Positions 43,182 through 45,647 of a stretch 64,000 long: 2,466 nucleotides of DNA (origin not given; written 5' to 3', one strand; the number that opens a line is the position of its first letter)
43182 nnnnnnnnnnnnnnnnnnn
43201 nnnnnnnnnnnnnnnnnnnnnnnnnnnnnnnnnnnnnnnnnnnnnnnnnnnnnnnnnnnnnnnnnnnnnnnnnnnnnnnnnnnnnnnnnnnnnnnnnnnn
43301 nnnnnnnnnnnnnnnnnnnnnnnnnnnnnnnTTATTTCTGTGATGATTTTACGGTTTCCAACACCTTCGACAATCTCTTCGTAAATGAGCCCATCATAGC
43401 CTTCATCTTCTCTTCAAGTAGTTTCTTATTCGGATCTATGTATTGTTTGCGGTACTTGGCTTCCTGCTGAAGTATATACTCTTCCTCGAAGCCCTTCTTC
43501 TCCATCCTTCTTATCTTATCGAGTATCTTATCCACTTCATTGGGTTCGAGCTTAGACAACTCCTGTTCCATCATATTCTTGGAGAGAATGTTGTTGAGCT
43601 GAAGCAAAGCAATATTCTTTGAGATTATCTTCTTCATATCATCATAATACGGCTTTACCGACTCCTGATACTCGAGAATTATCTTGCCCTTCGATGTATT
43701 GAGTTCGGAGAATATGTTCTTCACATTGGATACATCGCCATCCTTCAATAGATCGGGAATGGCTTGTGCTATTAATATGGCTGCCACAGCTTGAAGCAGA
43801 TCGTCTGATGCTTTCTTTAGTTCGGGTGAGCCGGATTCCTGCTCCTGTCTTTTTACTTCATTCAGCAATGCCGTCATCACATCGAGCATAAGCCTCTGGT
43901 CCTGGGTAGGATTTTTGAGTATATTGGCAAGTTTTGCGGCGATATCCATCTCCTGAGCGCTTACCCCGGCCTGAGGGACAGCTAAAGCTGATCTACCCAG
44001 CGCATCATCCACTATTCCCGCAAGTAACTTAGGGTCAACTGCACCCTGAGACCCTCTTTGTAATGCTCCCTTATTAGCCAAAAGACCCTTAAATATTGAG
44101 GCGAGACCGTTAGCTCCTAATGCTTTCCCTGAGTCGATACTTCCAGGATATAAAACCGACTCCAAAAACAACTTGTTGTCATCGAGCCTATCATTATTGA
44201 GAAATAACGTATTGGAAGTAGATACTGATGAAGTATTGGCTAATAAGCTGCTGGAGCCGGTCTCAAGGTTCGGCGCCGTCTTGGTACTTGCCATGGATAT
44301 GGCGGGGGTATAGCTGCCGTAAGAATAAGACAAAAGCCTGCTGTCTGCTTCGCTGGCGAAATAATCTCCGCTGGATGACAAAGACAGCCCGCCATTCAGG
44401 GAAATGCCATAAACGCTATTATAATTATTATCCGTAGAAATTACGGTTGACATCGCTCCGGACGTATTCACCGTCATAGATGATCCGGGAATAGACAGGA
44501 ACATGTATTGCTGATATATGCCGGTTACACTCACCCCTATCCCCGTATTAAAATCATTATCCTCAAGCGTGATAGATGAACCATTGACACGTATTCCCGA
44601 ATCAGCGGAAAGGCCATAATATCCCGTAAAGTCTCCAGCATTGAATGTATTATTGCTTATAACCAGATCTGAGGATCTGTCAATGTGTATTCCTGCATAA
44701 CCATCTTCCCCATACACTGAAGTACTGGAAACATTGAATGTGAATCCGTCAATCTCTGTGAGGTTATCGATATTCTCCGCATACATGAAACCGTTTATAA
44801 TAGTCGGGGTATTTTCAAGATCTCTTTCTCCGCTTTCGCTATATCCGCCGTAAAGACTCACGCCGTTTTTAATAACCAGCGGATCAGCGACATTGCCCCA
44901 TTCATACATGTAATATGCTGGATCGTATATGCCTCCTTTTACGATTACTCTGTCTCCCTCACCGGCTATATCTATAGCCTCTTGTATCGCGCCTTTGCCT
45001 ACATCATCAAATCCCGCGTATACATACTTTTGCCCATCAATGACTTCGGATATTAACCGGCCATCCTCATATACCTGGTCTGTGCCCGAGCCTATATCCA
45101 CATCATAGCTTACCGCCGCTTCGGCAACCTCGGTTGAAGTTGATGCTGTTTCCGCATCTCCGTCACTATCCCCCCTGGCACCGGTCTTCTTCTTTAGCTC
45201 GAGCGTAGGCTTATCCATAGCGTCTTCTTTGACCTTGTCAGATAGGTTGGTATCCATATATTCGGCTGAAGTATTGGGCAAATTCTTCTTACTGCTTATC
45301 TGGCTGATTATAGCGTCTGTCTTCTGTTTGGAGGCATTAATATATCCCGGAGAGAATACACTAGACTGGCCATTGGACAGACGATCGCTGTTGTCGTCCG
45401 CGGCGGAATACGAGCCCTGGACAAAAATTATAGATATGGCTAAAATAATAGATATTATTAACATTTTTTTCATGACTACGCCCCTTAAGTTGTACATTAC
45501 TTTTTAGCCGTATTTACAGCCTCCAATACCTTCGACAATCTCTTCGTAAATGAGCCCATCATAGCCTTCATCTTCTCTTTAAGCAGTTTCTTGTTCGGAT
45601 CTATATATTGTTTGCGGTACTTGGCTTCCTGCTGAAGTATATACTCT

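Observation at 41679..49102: c-di-GMP signalling module: CHASE2-GGEEF cyclase (plus strand) and HAMP-GGDDF sensor (minus strand) bracket the two beta-helix surface-protein genes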

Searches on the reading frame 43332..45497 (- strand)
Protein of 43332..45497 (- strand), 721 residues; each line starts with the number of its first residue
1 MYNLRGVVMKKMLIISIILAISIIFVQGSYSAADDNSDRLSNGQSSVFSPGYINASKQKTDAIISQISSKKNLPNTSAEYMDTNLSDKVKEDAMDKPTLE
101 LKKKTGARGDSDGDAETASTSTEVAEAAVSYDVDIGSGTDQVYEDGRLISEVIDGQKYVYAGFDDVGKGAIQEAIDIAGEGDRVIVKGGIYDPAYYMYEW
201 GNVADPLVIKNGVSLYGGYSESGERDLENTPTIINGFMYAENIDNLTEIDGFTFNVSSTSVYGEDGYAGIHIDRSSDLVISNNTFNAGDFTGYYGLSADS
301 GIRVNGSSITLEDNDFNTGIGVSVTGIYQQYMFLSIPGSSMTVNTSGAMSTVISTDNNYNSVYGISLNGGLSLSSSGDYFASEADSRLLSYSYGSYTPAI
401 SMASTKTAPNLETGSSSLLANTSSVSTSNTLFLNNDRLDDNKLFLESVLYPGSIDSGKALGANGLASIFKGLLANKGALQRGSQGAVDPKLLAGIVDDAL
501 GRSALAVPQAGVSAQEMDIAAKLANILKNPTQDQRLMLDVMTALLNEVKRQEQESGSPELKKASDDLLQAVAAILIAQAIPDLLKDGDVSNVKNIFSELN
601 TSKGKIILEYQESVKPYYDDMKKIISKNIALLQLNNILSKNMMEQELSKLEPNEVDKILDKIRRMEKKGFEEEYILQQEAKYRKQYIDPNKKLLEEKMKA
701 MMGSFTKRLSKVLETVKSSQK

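Call 4: search_protein_families(library=pfam, proteins=[window:43332-45497:-], max_evalue=0.01)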
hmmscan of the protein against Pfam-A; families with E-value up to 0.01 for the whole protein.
window:43332-45497:- (721 aa): 0 families

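Call 5: search_protein_families(library=ncbifam, proteins=[window:43332-45497:-], max_evalue=0.01)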
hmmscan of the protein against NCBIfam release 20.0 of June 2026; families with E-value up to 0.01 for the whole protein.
window:43332-45497:- (721 aa): 0 families

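Call 16: find_homologous_proteins(query=window:43332-45497:-)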
Query window:43332-45497:- (721 aa): 33 proteins with E <= 0.001 among 8000 candidates.
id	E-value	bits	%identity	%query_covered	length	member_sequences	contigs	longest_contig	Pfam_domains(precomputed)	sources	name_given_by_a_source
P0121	0.0e+0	1523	100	99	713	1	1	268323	-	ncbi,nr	ncbi:MAG: hypothetical protein Q8R38_08560 [Candidatus Omnitrophota bacterium]|nr:hypothetical prote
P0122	8.0e-207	707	54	99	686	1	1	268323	-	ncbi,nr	ncbi:MAG: hypothetical protein Q8R38_08565 [Candidatus Omnitrophota bacterium]|nr:hypothetical prote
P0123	7.3e-173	595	47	98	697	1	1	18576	PF22734.2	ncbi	-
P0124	3.8e-159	550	44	99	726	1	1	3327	-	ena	-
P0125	1.4e-156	541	46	95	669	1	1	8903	PF13229.13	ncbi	-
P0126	3.7e-153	530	46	96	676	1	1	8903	PF07602.18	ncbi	-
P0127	1.6e-151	524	45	99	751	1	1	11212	-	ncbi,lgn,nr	ncbi:MAG: hypothetical protein Q8R14_03035 [Candidatus Omnitrophota bacterium]|nr:hypothetical prote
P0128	5.9e-148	513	44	99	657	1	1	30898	-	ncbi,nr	ncbi:MAG: hypothetical protein Q7S30_01795, partial [Candidatus Omnitrophota bacterium]|nr:hypotheti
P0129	6.3e-143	496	44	100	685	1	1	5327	-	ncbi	-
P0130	2.0e-137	478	39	95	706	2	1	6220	-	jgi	-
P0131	3.9e-137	477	41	99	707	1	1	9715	-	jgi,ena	-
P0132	2.2e-135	471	43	100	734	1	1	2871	-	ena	-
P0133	3.9e-135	470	38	66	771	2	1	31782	-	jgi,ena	-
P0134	3.8e-119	417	35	99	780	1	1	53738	PF05048.20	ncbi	-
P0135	1.9e-116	409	50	39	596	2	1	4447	-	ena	-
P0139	6.8e-110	387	60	38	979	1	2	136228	-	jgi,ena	-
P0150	1.5e-82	297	33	98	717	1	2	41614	PF13229.13,PF05048.20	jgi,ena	-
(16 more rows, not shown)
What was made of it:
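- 43332..45473 (-): ParA (713 aa). Paralog of ParB with the same architecture. The right-handed beta-helix spans residues ~130-405 and the helical domain ~435-720 (numbering of the 721-aa ORF from ATG 45497 that was modelled; subtract 8 for the 713-aa protein). Some homologs hit Pfam Beta_helix, NosD or DUF1565 (call 16).
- Checked: ParA is 43332..45473; NCBI's start gives 713 aa (call 16).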

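Call 27: predict_structure(alignment_id=A2)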
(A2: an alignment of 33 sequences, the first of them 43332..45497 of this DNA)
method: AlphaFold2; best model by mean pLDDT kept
length: 721 residues; sequences in the alignment: 33
mean_pLDDT: 67.5   pTM: 0.45
mean pLDDT of the five models: 67.5, 66.1, 65.4, 65.2, 64.1
residues with pLDDT >= 90: 127; 70-90: 278; 50-70: 117; < 50: 199
segments of 3 or more residues with pLDDT < 50: 1-6, 26-54, 64-128, 260-262, 291-297, 339-344, 384-395, 408-459, 483-485, 504-510, 717-721
pLDDT, mean of each block of 10 residues (from residue 1): 50 75 49 34 35 53 46 34 38 37 30 29 37 92 96 94 95 96 96 64 76 96 93 93 92 79 64 91 84 54 90 91 74 51 57 87 77 79 47 51 50 25 25 33 46 40 73 77 55 74 46 63 74 76 76 65 79 71 62 78 82 86 86 80 79 84 82 87 85 83 80 57 33
secondary structure, 60 per line:
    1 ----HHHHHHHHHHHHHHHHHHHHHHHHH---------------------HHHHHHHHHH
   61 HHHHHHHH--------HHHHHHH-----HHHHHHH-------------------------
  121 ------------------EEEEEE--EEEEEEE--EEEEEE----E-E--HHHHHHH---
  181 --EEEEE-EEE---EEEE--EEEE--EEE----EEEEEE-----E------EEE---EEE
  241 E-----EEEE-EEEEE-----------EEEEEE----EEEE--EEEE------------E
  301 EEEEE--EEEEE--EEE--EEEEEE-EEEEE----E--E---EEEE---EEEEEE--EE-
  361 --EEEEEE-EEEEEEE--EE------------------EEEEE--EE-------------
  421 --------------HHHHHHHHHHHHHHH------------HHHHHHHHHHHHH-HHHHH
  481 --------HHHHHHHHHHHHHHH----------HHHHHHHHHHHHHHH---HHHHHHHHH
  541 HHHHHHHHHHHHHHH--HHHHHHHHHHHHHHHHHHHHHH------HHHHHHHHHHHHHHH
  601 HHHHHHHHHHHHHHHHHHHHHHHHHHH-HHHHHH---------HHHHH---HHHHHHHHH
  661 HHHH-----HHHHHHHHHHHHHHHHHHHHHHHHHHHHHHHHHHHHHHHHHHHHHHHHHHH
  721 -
elements in order (helices of 4 or more, strands of 3 or more residues): H5-29 H51-68 H77-83 H89-95 E139-144 E147-153 E156-161 H171-177 E183-187 E189-191 E195-198 E201-204 E207-209 E214-219 E232-234 E238-241 E247-250 E252-256 E268-273 E278-281 E284-287 E300-305 E308-312 E315-317 E320-325 E327-331 E343-346 E350-355 E363-368 E370-376 E399-403 H435-449 H462-474 H476-480 H489-503 H514-528 H532-555 H558-579 H586-627 H629-634 H644-648 H652-664 H670-720
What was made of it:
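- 43332..45473 (-): Model in call 27.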

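Call 31: fold_search(model_id=the predicted structure, library=pdb)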
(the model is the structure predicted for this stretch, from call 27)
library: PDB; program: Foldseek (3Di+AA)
matches with E <= 10: 402; with E <= 0.001: 1
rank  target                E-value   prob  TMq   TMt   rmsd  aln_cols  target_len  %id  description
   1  9ozl_B                1.3e-04  1.00  0.17  0.32   8.4       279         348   13  Crystal structure of the polysaccharide lyase RbmB from Vibrio cholerae (released 2026-03-11)
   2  9ozl_C                1.0e-03  0.99  0.15  0.28  10.8       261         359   13  Crystal structure of the polysaccharide lyase RbmB from Vibrio cholerae (released 2026-03-11)
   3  1ru4                  1.2e-03  0.95  0.16  0.26  12.4       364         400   12  Crystal structure of pectate lyase Pel9A (released 2004-04-13)
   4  9ozd_C                2.2e-03  0.98  0.16  0.28  11.1       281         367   13  Crystal structure of the polysaccharide lyase RbmB from Vibrio cholerae bound to Vibrio Polysaccharide (released 2026-03-11)
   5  9ozd_A                4.2e-03  0.98  0.17  0.30  12.1       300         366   14  Crystal structure of the polysaccharide lyase RbmB from Vibrio cholerae bound to Vibrio Polysaccharide (released 2026-03-11)
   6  9ozl_D                4.4e-03  1.00  0.18  0.33   5.2       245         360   16  Crystal structure of the polysaccharide lyase RbmB from Vibrio cholerae (released 2026-03-11)
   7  6kfn                  7.2e-03  0.35  0.11  0.21  14.0       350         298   11  Crystal structure of alginate lyase from Paenibacillus sp. str. FPU-7 (released 2019-10-30)
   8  4yz0_A                1.1e-02  0.99  0.14  0.45   9.7       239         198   11  C. bescii Family 3 pectate lyase double mutant K108A/E39Q in complex with trigalacturonic acid (released 2015-12-23)
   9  9rkv_O                1.3e-02  0.51  0.15  0.18  20.3       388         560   10  Agrobacterium phage 7-7-1 tail fibers (released 2025-12-10)
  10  4yza_A                1.4e-02  0.99  0.16  0.50   8.6       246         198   10  C. bescii Family 3 pectate lyase double mutant K108A/Q111A in complex with trigalacturonic acid (released 2015-12-23)
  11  6qps_B                1.9e-02  0.63  0.15  0.23  10.2       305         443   12  Structural characterization of a mannuronic acid specific polysaccharide family 6 lyase enzyme from human gut microbio (released 2019-09-25)
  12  9ozl_A                2.2e-02  0.16  0.11  0.17  14.1       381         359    9  Crystal structure of the polysaccharide lyase RbmB from Vibrio cholerae (released 2026-03-11)
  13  4z06_B                3.2e-02  0.90  0.13  0.42  10.3       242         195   13  C. bescii Family 3 pectate lyase double mutant K108A/R133A in complex with ALPHA-D-GALACTOPYRANURONIC ACID (released 2015-12-23)
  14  9rkv_M                3.4e-02  0.30  0.10  0.12  12.6       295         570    9  Agrobacterium phage 7-7-1 tail fibers (released 2025-12-10)
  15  4z06_A                3.7e-02  0.98  0.16  0.51   8.6       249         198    8  C. bescii Family 3 pectate lyase double mutant K108A/R133A in complex with ALPHA-D-GALACTOPYRANURONIC ACID (released 2015-12-23)
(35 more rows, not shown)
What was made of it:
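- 43332..45473 (-): Foldseek best match is the RbmB lyase at 1.3e-4 (call 31).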

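Call 35: find_encoding_contigs(protein=P0139, flank=10000, max_places=2)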
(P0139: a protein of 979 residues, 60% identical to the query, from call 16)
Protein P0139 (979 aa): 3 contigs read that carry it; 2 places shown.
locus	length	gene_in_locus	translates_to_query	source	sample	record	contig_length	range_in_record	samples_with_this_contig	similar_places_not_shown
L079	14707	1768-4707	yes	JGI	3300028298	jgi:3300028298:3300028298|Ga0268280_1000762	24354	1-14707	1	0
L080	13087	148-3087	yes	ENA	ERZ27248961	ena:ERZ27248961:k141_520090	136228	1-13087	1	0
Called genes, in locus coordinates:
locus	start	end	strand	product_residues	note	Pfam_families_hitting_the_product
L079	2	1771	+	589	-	?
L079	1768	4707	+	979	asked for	-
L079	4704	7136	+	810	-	-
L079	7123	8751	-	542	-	PF05226:CHASE2, PF00990:GGDEF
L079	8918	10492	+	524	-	PF25852:DUF6242_C (faint), PF15902:Sortilin-Vps10 (faint)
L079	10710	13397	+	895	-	PF02739:5_3_exonuc_N, PF01367:5_3_exonuc, PF01612:DNA_pol_A_exo1, PF22619:DNA_polI_exo1, PF00476:DNA_pol_A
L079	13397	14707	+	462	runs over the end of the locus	PF08323:Glyco_transf_5, PF00534:Glycos_transf_1, PF13692:Glyco_trans_1_4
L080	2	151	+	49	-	?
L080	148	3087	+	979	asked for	-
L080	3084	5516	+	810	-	-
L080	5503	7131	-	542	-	PF05226:CHASE2, PF00990:GGDEF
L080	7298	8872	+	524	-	PF25852:DUF6242_C (faint), PF15902:Sortilin-Vps10 (faint)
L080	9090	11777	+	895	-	PF02739:5_3_exonuc_N, PF01367:5_3_exonuc, PF01612:DNA_pol_A_exo1, PF22619:DNA_polI_exo1, PF00476:DNA_pol_A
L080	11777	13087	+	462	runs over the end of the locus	PF08323:Glyco_transf_5, PF00534:Glycos_transf_1, PF13692:Glyco_trans_1_4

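Call 36: find_encoding_contigs(protein=P0150, flank=10000, max_places=1)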
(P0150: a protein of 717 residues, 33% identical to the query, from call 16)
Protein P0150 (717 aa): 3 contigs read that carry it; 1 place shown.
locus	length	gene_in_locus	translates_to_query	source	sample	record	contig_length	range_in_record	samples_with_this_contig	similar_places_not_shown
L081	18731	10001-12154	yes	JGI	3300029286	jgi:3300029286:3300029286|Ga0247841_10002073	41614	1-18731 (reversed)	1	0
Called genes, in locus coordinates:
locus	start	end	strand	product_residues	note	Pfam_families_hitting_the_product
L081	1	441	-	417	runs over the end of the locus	PF00483:NTP_transferase, PF24894:Hexapep_GlmU, PF25084:LbH_EIF2B (faint), PF25247:LbH_GLGC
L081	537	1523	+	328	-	PF01384:PHO4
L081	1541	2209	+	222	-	PF01865:PhoU_div, PF01895:PhoU (faint)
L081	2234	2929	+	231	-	PF04366:Ysc84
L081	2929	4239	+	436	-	PF00672:HAMP, PF00990:GGDEF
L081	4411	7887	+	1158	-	-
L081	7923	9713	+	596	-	-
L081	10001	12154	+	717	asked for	PF05048:NosD (faint), PF13229:Beta_helix (weak)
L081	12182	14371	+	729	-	PF13229:Beta_helix (weak)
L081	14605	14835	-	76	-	-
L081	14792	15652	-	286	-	PF14528:LAGLIDADG_3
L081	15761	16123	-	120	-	PF07238:PilZ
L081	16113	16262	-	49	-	-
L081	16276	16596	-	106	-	PF25937:DUF7980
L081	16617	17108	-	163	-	-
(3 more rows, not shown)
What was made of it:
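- On Pectin-lyase-fold (right-handed beta-helix) proteins: Homologs hit Pfam Beta_helix and NosD (calls 16, 36).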

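Call 37: find_encoding_contigs(protein=P0134, flank=10000, max_places=1)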
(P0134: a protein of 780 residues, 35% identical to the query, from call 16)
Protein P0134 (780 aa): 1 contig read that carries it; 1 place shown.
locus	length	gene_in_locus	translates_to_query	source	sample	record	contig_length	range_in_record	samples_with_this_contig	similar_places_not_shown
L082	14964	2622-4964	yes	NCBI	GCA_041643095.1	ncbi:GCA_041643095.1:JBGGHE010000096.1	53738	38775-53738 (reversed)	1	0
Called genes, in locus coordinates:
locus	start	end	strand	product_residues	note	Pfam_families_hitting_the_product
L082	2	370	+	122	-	?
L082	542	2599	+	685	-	-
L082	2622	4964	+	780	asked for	PF05048:NosD (weak)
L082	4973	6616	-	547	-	PF05226:CHASE2, PF00990:GGDEF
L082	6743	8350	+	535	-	PF25852:DUF6242_C (faint), PF14870:PSII_BNR (weak), PF15902:Sortilin-Vps10 (faint)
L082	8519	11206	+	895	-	PF02739:5_3_exonuc_N, PF01367:5_3_exonuc, PF01612:DNA_pol_A_exo1, PF22619:DNA_polI_exo1, PF00476:DNA_pol_A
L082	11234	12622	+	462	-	PF08323:Glyco_transf_5, PF00534:Glycos_transf_1, PF13692:Glyco_trans_1_4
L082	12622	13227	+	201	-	PF01121:CoaE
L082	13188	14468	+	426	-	PF07498:Rho_N, PF07497:Rho_RNA_bind, PF00006:ATP-synt_ab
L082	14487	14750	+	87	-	PF01197:Ribosomal_L31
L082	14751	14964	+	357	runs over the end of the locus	PF03462:PCRF, PF00472:RF-1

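Call 38: find_encoding_contigs(protein=P0133, flank=10000, max_places=1)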
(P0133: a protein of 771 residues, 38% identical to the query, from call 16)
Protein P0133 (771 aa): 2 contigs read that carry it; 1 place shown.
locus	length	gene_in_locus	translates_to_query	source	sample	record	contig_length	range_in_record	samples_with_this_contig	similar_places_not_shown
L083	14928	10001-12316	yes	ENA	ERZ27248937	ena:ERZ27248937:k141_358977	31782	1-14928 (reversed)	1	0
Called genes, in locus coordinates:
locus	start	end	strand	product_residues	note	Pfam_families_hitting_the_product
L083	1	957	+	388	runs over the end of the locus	PF08486:SpoIID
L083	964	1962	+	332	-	PF02547:Queuosine_synth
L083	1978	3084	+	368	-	PF01702:TGT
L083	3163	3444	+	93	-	PF02699:YajC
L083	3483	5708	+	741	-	PF07549:Sec_GG (weak), PF21760:SecD_1st, PF22599:SecDF_P1_head, PF02355:SecD_SecF_C, PF00873:ACR_tran (weak), PF03176:MMPL, PF02355:SecD_SecF_C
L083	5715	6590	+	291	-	PF01545:Cation_efflux, PF16916:ZT_dimer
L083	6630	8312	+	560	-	PF01368:DHH, PF02272:DHHA1, PF17768:RecJ_OB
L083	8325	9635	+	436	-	PF00672:HAMP, PF00990:GGDEF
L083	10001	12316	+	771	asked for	-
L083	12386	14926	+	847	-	?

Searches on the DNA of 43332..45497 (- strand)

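Call 39: search_rna_families(sources=[L079, L081, L082, L083, L009, L012, L001, L008, L014], threshold=gathering)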
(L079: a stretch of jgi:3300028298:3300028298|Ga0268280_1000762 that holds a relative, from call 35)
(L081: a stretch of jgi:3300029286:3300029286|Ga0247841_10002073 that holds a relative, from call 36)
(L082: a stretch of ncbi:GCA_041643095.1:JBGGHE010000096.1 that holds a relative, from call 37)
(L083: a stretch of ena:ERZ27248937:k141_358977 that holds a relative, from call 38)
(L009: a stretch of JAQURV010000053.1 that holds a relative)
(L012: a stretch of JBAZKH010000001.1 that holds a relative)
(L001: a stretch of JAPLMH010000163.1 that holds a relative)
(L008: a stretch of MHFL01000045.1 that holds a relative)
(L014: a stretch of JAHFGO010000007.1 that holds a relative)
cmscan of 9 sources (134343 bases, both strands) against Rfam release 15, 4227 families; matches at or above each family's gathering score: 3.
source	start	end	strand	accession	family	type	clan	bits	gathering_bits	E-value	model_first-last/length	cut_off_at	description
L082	380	469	+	RF01051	c-di-GMP-I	Cis-reg; riboswitch;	CL00126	74.1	35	2.4e-12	1-87/87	no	c-di-GMP-I riboswitch aptamer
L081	9804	9905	+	RF01051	c-di-GMP-I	Cis-reg; riboswitch;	CL00126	61.7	35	2.6e-09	1-87/87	no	c-di-GMP-I riboswitch aptamer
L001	7102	7202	+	RF01051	c-di-GMP-I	Cis-reg; riboswitch;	CL00126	61.7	35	2.6e-09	1-87/87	no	c-di-GMP-I riboswitch aptamer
